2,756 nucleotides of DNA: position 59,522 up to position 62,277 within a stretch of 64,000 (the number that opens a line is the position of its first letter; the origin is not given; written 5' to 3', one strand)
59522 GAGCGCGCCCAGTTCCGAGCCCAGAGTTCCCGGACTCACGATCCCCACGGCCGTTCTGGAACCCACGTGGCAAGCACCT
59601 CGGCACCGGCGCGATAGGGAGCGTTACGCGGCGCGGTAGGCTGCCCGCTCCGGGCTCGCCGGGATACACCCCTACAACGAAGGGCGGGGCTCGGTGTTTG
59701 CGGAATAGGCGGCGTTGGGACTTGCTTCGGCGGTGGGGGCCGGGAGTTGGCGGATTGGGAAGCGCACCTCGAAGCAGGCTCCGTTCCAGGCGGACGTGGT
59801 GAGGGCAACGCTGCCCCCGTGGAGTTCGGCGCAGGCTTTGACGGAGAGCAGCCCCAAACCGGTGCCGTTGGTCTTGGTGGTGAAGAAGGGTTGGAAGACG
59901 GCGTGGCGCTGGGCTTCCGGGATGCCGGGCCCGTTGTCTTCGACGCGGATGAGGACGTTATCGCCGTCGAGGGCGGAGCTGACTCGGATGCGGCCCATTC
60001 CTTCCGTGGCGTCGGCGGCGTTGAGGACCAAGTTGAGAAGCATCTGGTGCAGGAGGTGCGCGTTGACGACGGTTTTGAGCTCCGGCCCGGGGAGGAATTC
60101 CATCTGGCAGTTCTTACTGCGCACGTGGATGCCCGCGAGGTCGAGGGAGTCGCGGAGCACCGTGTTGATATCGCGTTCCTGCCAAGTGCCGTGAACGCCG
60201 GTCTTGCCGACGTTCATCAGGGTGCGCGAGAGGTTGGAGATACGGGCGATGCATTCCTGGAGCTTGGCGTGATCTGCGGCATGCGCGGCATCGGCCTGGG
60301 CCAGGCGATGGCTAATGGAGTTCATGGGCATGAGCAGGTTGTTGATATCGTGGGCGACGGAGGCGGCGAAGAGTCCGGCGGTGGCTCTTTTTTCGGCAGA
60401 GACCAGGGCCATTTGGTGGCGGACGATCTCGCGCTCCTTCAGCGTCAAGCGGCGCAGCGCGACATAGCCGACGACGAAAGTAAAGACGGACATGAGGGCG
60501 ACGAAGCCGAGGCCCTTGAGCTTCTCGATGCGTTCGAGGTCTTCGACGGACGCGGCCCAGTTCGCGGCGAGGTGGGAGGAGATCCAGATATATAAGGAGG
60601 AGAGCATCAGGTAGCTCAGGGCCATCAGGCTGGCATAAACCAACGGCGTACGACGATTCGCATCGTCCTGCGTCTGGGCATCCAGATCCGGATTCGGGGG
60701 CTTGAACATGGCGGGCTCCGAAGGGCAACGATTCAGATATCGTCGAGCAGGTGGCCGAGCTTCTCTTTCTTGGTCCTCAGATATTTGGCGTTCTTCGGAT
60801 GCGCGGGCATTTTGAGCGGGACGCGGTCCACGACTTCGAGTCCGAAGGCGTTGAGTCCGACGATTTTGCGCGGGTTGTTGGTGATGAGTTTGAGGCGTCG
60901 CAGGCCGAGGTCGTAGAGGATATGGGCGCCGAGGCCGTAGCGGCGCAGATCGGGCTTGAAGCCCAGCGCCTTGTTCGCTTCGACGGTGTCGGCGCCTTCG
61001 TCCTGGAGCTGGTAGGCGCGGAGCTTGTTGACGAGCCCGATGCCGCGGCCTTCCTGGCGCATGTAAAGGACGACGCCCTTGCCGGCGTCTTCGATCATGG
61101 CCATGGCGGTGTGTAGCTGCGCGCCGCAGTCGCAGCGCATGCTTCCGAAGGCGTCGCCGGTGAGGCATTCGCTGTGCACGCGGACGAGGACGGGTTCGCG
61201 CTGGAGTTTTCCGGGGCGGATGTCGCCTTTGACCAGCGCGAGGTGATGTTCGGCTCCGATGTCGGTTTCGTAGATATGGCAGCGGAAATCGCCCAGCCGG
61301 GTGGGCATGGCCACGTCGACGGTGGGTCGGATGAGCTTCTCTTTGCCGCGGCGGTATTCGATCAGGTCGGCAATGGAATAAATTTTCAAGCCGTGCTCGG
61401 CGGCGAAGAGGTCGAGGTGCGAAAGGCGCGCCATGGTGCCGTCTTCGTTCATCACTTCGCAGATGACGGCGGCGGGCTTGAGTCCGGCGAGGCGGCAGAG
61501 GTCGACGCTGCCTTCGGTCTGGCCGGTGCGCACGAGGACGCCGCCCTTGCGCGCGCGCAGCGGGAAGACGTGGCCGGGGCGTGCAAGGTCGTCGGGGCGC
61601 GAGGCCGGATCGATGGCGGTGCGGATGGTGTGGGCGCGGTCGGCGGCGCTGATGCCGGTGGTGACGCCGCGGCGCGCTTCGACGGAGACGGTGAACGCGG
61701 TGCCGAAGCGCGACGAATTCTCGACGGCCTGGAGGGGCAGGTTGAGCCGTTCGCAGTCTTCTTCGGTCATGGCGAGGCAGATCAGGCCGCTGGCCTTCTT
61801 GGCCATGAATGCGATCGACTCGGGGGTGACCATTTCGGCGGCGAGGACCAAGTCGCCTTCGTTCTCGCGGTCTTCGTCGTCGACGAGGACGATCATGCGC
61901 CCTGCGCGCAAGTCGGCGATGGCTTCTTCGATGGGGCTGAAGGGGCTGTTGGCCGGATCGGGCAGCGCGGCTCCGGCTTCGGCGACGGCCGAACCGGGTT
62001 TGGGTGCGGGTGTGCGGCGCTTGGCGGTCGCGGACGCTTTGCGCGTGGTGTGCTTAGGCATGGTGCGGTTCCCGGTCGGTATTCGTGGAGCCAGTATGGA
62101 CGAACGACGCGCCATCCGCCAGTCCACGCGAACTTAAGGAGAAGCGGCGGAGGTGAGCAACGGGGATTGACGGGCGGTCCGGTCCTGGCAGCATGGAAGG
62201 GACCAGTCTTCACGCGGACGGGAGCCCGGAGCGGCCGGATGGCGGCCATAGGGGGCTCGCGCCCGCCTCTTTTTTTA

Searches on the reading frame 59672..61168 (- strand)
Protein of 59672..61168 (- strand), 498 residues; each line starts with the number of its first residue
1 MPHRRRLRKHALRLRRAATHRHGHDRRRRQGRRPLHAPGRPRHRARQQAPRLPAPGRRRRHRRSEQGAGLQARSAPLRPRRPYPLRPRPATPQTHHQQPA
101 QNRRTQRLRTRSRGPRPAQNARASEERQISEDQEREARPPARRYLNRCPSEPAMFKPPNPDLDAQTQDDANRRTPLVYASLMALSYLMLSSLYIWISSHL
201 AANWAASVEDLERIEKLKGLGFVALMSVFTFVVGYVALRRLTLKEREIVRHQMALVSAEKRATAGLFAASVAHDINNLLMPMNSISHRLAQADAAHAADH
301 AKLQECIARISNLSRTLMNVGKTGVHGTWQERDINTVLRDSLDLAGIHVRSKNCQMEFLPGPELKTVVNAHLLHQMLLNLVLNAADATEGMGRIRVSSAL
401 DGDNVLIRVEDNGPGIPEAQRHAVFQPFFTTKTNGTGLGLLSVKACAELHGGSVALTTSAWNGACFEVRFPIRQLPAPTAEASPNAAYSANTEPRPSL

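Call 37: find_encoding_contigs(protein=window:59672-61168:-, flank=10000, max_places=10)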
Protein window:59672-61168:- (498 aa): no gene with exactly this product is on record in the collection.

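Call 44: search_protein_families(library=pfam, proteins=[window:59672-61168:-])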
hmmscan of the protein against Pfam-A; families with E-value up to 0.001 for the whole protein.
window:59672-61168:- (498 aa): 1 family
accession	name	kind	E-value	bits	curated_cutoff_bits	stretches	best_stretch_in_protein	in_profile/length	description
PF02518.31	HATPase_c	-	4.9e-25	88.6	26.4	1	371-473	4-110/111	Histidine kinase-, DNA gyrase B-, and HSP90-like ATPase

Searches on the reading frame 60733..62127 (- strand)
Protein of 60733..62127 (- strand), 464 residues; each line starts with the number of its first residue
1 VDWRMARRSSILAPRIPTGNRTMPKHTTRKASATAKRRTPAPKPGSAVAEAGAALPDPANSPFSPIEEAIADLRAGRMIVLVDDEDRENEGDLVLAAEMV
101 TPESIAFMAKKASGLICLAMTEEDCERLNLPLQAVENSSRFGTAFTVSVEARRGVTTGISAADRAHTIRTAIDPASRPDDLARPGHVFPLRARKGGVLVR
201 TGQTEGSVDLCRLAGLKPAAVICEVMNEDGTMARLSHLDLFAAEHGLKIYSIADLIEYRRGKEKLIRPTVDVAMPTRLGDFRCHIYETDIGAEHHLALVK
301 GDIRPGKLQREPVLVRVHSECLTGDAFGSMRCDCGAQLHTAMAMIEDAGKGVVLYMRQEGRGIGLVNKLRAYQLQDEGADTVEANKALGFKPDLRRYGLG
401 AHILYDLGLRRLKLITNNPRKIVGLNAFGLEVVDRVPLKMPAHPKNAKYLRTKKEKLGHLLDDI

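Call 44: search_protein_families(library=pfam, proteins=[window:60733-62127:-])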
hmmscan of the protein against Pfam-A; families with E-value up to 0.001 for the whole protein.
window:60733-62127:- (464 aa): 2 families
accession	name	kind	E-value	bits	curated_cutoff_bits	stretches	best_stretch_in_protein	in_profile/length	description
PF00926.24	DHBP_synthase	-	1.3e-87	292.7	26.4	1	67-258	1-191/191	3,4-dihydroxy-2-butanone 4-phosphate synthase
PF00925.25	GTP_cyclohydro2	-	2.2e-72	242.5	23.3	1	270-437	4-165/165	GTP cyclohydrolase II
